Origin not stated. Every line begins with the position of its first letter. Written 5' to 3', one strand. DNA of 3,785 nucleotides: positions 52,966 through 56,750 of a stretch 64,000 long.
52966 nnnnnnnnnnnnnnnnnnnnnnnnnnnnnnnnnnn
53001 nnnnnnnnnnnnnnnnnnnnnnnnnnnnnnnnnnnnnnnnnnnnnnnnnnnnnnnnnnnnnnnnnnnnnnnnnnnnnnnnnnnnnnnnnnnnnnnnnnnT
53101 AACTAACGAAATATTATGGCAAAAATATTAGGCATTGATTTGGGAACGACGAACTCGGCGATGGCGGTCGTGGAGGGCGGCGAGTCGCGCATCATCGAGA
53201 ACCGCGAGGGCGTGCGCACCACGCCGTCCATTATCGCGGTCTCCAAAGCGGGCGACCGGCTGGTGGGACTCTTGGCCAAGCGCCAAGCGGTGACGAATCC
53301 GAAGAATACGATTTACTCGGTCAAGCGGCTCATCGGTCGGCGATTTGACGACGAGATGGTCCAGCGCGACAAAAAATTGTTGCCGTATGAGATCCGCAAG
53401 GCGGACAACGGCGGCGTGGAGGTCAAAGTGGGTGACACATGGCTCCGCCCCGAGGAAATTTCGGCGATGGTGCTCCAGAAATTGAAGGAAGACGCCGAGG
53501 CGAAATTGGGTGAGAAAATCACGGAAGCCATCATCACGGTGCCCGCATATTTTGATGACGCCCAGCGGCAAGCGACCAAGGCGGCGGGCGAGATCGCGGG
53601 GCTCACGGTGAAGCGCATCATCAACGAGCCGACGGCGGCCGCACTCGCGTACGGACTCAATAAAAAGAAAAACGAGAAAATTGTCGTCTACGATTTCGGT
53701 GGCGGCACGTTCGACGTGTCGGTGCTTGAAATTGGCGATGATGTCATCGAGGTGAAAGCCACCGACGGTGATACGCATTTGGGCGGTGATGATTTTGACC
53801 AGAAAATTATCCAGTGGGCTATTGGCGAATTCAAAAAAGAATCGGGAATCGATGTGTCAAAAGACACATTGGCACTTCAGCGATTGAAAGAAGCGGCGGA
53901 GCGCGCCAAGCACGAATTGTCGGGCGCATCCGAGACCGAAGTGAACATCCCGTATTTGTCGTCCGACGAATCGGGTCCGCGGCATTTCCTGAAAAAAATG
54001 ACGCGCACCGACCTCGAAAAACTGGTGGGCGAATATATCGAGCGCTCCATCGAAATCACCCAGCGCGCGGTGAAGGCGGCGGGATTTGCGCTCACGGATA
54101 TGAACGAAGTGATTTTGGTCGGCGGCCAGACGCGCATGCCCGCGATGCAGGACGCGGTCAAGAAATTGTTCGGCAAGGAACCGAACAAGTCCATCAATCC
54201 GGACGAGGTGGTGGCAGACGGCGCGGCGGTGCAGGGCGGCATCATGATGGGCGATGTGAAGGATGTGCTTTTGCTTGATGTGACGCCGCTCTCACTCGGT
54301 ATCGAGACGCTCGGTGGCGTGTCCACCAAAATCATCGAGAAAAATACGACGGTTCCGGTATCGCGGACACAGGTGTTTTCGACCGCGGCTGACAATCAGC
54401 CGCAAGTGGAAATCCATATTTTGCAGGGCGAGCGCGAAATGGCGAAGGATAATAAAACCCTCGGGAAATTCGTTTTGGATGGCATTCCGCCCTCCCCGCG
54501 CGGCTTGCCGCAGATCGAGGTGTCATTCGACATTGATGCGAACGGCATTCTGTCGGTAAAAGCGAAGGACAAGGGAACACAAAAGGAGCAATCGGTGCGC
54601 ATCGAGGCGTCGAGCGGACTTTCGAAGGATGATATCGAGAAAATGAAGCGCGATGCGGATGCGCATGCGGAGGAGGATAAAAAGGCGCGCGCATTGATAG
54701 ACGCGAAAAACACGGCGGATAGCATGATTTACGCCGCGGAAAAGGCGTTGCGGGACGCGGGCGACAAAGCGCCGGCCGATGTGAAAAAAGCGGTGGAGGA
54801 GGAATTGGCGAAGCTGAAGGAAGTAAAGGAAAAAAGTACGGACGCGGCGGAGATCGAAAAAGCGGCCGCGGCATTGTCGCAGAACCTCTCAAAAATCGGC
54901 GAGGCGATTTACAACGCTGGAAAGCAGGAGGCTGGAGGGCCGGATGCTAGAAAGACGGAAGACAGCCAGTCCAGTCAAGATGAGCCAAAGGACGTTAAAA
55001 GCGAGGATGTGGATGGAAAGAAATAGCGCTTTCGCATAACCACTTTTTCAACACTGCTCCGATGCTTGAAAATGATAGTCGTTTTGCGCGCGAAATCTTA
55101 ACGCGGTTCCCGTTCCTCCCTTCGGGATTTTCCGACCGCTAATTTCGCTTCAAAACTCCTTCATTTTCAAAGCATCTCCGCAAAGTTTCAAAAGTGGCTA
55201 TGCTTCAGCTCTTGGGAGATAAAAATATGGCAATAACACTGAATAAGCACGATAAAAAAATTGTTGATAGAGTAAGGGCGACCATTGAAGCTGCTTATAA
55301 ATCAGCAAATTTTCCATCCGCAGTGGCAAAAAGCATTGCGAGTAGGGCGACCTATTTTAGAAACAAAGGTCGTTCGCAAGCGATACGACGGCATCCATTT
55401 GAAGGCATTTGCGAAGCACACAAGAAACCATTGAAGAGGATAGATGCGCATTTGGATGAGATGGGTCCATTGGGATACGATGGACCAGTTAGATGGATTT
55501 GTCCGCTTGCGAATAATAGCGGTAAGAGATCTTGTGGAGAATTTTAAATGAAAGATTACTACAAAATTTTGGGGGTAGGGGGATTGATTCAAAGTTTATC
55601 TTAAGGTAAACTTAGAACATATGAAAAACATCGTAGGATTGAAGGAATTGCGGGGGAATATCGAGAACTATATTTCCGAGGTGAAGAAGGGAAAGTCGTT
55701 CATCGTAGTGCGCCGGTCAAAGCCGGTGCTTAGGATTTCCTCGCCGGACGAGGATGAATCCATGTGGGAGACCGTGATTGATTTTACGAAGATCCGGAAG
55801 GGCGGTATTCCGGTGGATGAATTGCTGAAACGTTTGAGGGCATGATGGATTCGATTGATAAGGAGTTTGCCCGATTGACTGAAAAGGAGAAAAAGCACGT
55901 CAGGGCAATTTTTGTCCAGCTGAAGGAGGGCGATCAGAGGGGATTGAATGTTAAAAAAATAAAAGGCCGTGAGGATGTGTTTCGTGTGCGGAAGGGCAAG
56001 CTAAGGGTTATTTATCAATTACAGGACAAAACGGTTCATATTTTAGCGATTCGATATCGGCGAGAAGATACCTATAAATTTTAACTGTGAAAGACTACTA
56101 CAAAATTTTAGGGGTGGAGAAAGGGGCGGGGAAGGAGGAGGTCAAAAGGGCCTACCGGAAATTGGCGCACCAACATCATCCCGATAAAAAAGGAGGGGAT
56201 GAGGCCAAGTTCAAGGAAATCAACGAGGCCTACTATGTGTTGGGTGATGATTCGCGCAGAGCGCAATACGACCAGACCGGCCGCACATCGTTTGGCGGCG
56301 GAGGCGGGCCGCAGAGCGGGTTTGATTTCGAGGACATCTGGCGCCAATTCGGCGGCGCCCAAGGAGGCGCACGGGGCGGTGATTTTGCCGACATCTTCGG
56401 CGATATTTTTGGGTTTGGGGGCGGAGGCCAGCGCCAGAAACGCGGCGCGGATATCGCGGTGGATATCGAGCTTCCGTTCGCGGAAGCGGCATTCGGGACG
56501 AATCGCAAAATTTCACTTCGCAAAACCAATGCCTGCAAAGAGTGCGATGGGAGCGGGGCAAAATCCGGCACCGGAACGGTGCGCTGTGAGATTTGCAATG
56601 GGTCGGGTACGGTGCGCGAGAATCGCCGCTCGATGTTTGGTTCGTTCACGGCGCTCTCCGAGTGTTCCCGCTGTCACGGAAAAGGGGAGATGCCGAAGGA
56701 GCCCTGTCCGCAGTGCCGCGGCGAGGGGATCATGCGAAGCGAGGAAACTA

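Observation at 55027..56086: RelE/ParE-Phd/YefM toxin-antitoxin cassette inserted between dnaK and dnaJ, with a duplicated dnaJ 5' end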

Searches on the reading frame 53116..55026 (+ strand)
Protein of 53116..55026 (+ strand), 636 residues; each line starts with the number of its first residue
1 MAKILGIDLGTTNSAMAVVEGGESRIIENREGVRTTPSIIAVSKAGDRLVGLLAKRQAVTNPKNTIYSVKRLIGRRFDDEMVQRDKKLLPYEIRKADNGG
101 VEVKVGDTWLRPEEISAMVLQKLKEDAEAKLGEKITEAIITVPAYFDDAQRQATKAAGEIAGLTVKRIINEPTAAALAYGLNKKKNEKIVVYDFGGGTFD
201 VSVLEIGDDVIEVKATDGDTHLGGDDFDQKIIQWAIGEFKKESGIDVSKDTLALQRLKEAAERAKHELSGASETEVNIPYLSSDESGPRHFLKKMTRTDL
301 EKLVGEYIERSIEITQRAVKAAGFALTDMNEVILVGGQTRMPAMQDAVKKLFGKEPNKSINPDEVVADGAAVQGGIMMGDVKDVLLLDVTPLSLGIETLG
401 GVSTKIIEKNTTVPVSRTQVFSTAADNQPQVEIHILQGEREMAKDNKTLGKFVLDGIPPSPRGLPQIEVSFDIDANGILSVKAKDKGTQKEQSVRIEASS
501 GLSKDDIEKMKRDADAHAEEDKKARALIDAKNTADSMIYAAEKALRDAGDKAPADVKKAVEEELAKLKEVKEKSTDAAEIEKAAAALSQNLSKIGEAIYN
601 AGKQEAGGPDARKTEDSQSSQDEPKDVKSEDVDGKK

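Call 3: search_protein_families(library=pfam, proteins=[window:53116-55026:+], max_evalue=1)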
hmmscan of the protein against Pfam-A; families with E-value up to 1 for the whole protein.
window:53116-55026:+ (636 aa): 5 families
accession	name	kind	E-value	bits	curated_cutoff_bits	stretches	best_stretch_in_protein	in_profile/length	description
PF00012.26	HSP70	-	2.2e-243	809.3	20.6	1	4-599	1-598/599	Hsp70 protein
PF06723.19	MreB_Mbl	-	4.5e-15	55.8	27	1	118-371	76-316/327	MreB/Mbl protein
PF01968.24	Hydantoinase_A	-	0.083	12.6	22.9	1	158-207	48-99/291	Hydantoinase/oxoprolinase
PF13907.11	CHD1-like_C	-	0.088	13.7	28.3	1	558-606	16-62/96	Chromodomain-helicase-DNA-binding protein 1-like, C-terminal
PF08569.17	Mo25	-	0.12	12.1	31.2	1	550-606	8-60/332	Mo25-like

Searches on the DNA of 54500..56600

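Call 4: search_rna_families(source=window, start=54500, end=56600, threshold=evalue, max_evalue=10)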
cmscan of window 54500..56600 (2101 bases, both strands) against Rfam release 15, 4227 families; matches with E-value up to 10: 1.
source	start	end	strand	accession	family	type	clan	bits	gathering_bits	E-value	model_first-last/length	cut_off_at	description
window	54903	54968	+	RF03142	L2-Alphaproteobacteria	Cis-reg; leader;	-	16.5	37.8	0.49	1-66/66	no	L2-Alphaproteobacteria ribosomal protein leader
